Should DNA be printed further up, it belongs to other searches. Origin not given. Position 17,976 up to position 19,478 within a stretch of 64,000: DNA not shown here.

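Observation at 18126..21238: Three GH130-like modules in a row, the first fused to a histone-like polybasic N-terminal tail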

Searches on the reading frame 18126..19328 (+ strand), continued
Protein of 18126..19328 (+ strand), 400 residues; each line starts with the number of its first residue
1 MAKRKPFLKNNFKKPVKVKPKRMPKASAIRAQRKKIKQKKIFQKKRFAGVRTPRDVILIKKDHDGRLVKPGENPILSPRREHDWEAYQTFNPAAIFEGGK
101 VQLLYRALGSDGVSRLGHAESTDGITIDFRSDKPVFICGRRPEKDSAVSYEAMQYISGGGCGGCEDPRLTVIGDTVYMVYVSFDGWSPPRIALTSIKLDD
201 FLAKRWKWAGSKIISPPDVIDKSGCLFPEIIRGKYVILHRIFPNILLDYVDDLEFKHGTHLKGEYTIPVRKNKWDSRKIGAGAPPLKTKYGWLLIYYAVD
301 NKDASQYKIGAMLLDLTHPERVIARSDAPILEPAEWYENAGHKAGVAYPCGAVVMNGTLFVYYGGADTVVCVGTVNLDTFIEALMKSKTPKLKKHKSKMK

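Call 30: find_encoding_contigs(protein=P0011, flank=8000, max_places=2)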
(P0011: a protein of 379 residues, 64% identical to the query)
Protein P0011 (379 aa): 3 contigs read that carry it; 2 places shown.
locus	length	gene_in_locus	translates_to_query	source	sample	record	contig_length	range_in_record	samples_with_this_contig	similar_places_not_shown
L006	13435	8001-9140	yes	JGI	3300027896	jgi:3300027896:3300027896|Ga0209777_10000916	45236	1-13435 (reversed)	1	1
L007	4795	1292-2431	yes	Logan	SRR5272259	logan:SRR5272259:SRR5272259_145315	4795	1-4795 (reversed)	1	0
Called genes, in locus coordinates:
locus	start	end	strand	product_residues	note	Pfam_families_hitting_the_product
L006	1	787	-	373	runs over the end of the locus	PF12704:MacB_PCD, PF02687:FtsX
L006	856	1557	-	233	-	PF02463:SMC_N (weak), PF00005:ABC_tran, PF13304:AAA_21 (faint)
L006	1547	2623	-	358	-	PF00364:Biotin_lipoyl (faint), PF25917:BSH_RND, PF25973:BSH_CzcB, PF26002:Beta-barrel_AprE (faint), PF25990:Beta-barrel_YknX (weak), PF25967:RND-MFP_C, PF25975:CzcB_C (weak), PF25989:YknX_C, +1 more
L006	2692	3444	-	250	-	PF00753:Lactamase_B, PF23023:Anti-Pycsar_Apyc1, PF12706:Lactamase_B_2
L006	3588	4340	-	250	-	PF07685:GATase_3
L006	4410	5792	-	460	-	PF08245:Mur_ligase_M, PF08353:MurT_C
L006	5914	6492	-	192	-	-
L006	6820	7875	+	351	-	PF04041:Glyco_hydro_130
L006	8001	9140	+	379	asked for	PF04041:Glyco_hydro_130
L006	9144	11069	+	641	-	PF04041:Glyco_hydro_130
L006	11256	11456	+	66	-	PF04024:PspC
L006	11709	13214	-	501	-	PF00239:Resolvase, PF07508:Recombinase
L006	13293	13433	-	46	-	?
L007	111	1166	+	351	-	PF04041:Glyco_hydro_130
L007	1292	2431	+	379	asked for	PF04041:Glyco_hydro_130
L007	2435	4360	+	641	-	PF04041:Glyco_hydro_130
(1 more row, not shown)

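Call 41: find_related_loci(query=window:18126-19328:+, collection=genome_contigs, flank=8000)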
Query window:18126-19328:+ (400 aa) in genome_contigs; peptide patterns used: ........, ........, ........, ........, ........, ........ (x = any residue, [..] = any of these).
249 stretches matched a pattern; 6 encode a relative of the query (tblastn E <= 1e-3); 6 distinct loci.
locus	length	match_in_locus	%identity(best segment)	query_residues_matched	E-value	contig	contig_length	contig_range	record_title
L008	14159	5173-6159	52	67-392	7e-107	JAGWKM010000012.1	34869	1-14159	MAG: Patescibacteria group bacterium isolate REEB161 contig-150_1325, whole genome shotgun sequence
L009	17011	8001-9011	46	73-400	8e-99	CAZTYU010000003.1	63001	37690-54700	MAG TPA_asm: uncultured Bdellovibrionales bacterium isolate SRP342105_co1_290 genome assembly, contig: NODE_569_length_6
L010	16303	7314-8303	55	73-388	7e-117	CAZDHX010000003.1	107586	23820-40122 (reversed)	MAG TPA_asm: uncultured Dehalococcoidales bacterium isolate binchicken_co294_154 genome assembly, contig: NODE_335_lengt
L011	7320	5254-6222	41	66-396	1e-80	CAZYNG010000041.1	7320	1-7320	MAG TPA_asm: uncultured Dehalococcoidales bacterium isolate SRP068000_co3_159 genome assembly, contig: NODE_16565_length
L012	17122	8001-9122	47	31-392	1e-105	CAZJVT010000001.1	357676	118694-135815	MAG TPA_asm: uncultured Candidatus Saccharibacteria bacterium isolate SRP292972_co3_103 genome assembly, contig: NODE_32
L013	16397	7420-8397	47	66-392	3e-95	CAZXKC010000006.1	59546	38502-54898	MAG TPA_asm: uncultured Candidatus Saccharibacteria bacterium isolate SRP292972_co3_31 genome assembly, contig: NODE_434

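Call 44: find_related_loci(query=A1, collection=metagenome_contigs, flank=6000)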
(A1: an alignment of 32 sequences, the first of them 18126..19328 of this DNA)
Query A1 (400 aa) in metagenome_contigs; peptide patterns used: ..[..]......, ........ (x = any residue, [..] = any of these).
448 stretches matched a pattern; 416 encode a relative of the query (tblastn E <= 1e-3); the best 80 are kept; 80 distinct loci.
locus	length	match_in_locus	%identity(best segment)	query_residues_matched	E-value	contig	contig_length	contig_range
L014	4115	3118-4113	99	1-332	0e+0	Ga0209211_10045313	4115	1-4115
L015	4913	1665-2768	61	29-394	4e-159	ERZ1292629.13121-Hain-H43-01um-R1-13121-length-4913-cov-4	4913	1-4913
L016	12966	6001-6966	68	67-387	5e-150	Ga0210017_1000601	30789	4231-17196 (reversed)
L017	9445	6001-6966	68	67-387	5e-150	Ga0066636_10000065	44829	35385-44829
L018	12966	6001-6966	68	67-387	6e-150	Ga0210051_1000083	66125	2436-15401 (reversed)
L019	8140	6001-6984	67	67-393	2e-149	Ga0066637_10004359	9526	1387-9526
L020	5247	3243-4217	69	67-390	4e-151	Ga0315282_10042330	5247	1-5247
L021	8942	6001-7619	65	69-398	1e-145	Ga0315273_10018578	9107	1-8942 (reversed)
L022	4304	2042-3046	63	67-400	1e-147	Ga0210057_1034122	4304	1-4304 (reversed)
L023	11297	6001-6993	64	69-398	4e-147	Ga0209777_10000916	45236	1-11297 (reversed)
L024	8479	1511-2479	64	67-388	2e-143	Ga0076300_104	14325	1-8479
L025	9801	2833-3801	64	67-388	2e-143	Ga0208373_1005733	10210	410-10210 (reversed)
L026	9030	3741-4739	61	66-400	2e-134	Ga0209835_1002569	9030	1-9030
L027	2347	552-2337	61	65-393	1e-139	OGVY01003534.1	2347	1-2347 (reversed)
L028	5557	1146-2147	61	61-391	9e-132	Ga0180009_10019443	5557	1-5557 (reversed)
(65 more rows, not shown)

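Call 53: predict_structure(alignment_id=A1)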
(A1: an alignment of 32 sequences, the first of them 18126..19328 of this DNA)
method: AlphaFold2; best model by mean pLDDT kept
length: 400 residues; sequences in the alignment: 32
mean_pLDDT: 82.2   pTM: 0.79
mean pLDDT of the five models: 82.2, 81.0, 80.6, 80.1, 78.9
residues with pLDDT >= 90: 235; 70-90: 65; 50-70: 39; < 50: 61
segments of 3 or more residues with pLDDT < 50: 1-4, 8-12, 22-62, 392-400
pLDDT, mean of each block of 10 residues (from residue 1): 47 50 45 42 38 40 71 92 91 96 95 93 97 89 61 59 89 98 86 97 96 89 94 96 93 92 96 95 96 97 91 98 95 88 87 97 91 94 83 45
secondary structure, 60 per line:
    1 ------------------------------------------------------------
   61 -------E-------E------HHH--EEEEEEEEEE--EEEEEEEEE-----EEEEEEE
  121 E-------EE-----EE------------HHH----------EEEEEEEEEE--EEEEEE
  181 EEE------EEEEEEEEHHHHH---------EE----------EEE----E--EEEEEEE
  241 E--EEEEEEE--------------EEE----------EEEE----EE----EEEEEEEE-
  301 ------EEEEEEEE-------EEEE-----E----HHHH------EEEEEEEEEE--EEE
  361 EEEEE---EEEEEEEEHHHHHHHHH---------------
elements in order: E88-97 E100-108 E114-121 E163-172 E175-183 E190-197 H198-202 E224-226 E234-241 E244-250 E265-267 E278-281 E292-299 E307-314 E322-325 H336-339 E346-355 E358-365 E369-376 H377-385

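Call 67: fold_search(model_id=the predicted structure, library=pdb)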
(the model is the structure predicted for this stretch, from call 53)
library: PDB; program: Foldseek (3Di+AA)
matches with E <= 10: 1092; with E <= 0.001: 370
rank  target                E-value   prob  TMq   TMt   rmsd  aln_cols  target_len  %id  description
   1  7fir_C                4.4e-29  1.00  0.65  0.85   4.0       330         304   37  The crystal structure of beta-1,2-mannobiose phosphorylase in complex with 1,4-mannobiose (released 2022-01-05)
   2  7fip_D                9.6e-29  1.00  0.65  0.86   3.5       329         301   37  The native structure of beta-1,2-mannobiose phosphorylase from Thermoanaerobacter sp. (released 2022-01-05)
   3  9fj8_B                1.1e-28  1.00  0.63  0.84   4.0       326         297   36  Teth514_1788 1,2-beta-oligomannan phosphorylase in complex with mannotetraose (released 2025-06-11)
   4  7fip_A                1.3e-28  1.00  0.65  0.85   4.0       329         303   37  The native structure of beta-1,2-mannobiose phosphorylase from Thermoanaerobacter sp. (released 2022-01-05)
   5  9gph_A                1.5e-28  1.00  0.63  0.83   4.0       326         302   36  Teth514_1788 1,2-beta-oligomannan phosphorylase in complex with mannose (-1) and phosphate (released 2025-09-17)
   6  9fj8_A                1.5e-28  1.00  0.63  0.84   4.1       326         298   36  Teth514_1788 1,2-beta-oligomannan phosphorylase in complex with mannotetraose (released 2025-06-11)
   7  7fip_B                1.6e-28  1.00  0.65  0.86   3.7       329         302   37  The native structure of beta-1,2-mannobiose phosphorylase from Thermoanaerobacter sp. (released 2022-01-05)
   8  9gph_B                3.6e-28  1.00  0.63  0.84   4.5       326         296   37  Teth514_1788 1,2-beta-oligomannan phosphorylase in complex with mannose (-1) and phosphate (released 2025-09-17)
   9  3taw                  3.4e-23  1.00  0.62  0.70   5.2       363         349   26  Crystal structure of a putative glycoside hydrolase (BDI_3141) from Parabacteroides distasonis ATCC 8503 at 1.70 A resol (released 2011-08-24)
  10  5a7v_A                4.2e-23  1.00  0.62  0.67   4.7       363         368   26  The GH130 family of mannoside phosphorylases contains glycoside hydrolases that target beta-1,2 mannosidic linkages in (released 2015-08-26)
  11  5b0q_A                5.5e-23  1.00  0.62  0.70   4.9       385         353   24  beta-1,2-Mannobiose phosphorylase from Listeria innocua - mannose complex (released 2015-12-02)
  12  9erg_B                5.8e-23  1.00  0.61  0.70   4.1       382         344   25  Uhgb_MS mannoside synthase from an unknown human gut bacterium in complex with Mannose-1-Phosphate (released 2025-10-08)
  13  1vkd_E                8.0e-23  1.00  0.64  0.78   5.9       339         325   26  Crystal structure of a predicted glycosidase (tm1225) from thermotoga maritima msb8 at 2.10 A resolution (released 2004-05-25)
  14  9eqq                  1.7e-22  1.00  0.62  0.71   4.1       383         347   25  Uhgb_MS mannoside synthase from an unknown human gut bacterium in complex with Mannose (released 2025-10-08)
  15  5a7v_B                1.8e-22  1.00  0.63  0.70   4.7       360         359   25  The GH130 family of mannoside phosphorylases contains glycoside hydrolases that target beta-1,2 mannosidic linkages in (released 2015-08-26)
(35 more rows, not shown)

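Call 73: find_encoding_contigs(protein=P0001, flank=3000, max_places=2)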
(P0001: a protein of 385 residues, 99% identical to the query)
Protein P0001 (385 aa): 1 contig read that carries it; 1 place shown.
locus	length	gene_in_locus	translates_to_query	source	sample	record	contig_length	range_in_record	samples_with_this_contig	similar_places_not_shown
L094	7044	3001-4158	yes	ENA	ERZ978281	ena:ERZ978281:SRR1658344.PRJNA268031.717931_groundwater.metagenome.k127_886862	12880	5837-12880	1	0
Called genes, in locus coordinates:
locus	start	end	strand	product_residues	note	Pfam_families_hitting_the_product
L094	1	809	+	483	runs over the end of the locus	PF00005:ABC_tran, PF02463:SMC_N (faint), PF13476:AAA_23 (faint), PF13555:AAA_29 (faint), PF20720:nSTAND3 (faint), PF00004:AAA (faint), PF13304:AAA_21 (faint), PF00005:ABC_tran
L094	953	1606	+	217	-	PF13623:SurA_N_2 (weak), PF13624:SurA_N_3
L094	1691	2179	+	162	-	PF06966:DUF1295 (weak), PF04191:PEMT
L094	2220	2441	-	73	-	-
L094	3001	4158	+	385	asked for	PF04041:Glyco_hydro_130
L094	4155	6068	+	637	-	PF04041:Glyco_hydro_130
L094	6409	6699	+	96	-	PF12674:Zn_ribbon_2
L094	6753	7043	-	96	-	?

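Call 76: find_encoding_contigs(protein=P0071, flank=4000, max_places=1)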
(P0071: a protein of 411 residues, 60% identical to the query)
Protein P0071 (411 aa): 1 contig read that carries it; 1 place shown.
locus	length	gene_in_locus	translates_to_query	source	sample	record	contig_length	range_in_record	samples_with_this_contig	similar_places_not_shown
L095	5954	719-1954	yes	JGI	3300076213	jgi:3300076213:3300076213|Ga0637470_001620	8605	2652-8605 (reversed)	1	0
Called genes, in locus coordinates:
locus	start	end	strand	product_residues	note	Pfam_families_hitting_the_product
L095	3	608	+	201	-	?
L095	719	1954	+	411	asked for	PF04041:Glyco_hydro_130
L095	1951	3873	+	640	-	PF04041:Glyco_hydro_130, PF04616:Glyco_hydro_43 (faint), PF04041:Glyco_hydro_130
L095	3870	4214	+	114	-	PF01050:MannoseP_isomer, PF07883:Cupin_2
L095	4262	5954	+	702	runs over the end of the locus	PF13948:DUF4215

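Call 77: find_encoding_contigs(protein=P0059, flank=4000, max_places=1)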
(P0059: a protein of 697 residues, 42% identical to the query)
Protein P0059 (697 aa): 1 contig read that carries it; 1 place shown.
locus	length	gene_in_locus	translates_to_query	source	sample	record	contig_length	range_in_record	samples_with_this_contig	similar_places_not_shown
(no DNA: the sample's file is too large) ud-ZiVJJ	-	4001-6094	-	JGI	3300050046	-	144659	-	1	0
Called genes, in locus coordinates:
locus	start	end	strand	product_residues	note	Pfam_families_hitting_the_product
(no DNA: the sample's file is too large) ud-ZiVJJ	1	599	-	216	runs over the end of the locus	-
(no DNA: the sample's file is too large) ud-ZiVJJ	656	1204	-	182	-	-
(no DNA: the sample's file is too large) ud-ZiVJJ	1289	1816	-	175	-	PF01569:PAP2, PF14378:PAP2_3 (weak)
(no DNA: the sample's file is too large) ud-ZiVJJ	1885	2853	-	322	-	PF00291:PALP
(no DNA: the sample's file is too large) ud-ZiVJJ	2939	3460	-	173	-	-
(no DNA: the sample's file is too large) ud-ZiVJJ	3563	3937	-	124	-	PF02261:Asp_decarbox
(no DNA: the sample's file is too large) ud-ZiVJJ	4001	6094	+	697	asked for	PF04041:Glyco_hydro_130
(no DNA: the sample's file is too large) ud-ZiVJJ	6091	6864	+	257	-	PF08282:Hydrolase_3 (faint), PF03332:PMM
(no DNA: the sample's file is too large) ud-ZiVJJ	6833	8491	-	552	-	PF05970:PIF1, PF13245:AAA_19, PF13401:AAA_22 (weak), PF13604:AAA_30, PF14493:HTH_40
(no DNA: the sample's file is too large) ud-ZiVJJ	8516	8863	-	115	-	-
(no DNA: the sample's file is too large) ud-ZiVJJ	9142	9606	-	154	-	PF13620:CarboxypepD_reg (weak)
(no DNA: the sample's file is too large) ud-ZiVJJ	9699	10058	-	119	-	-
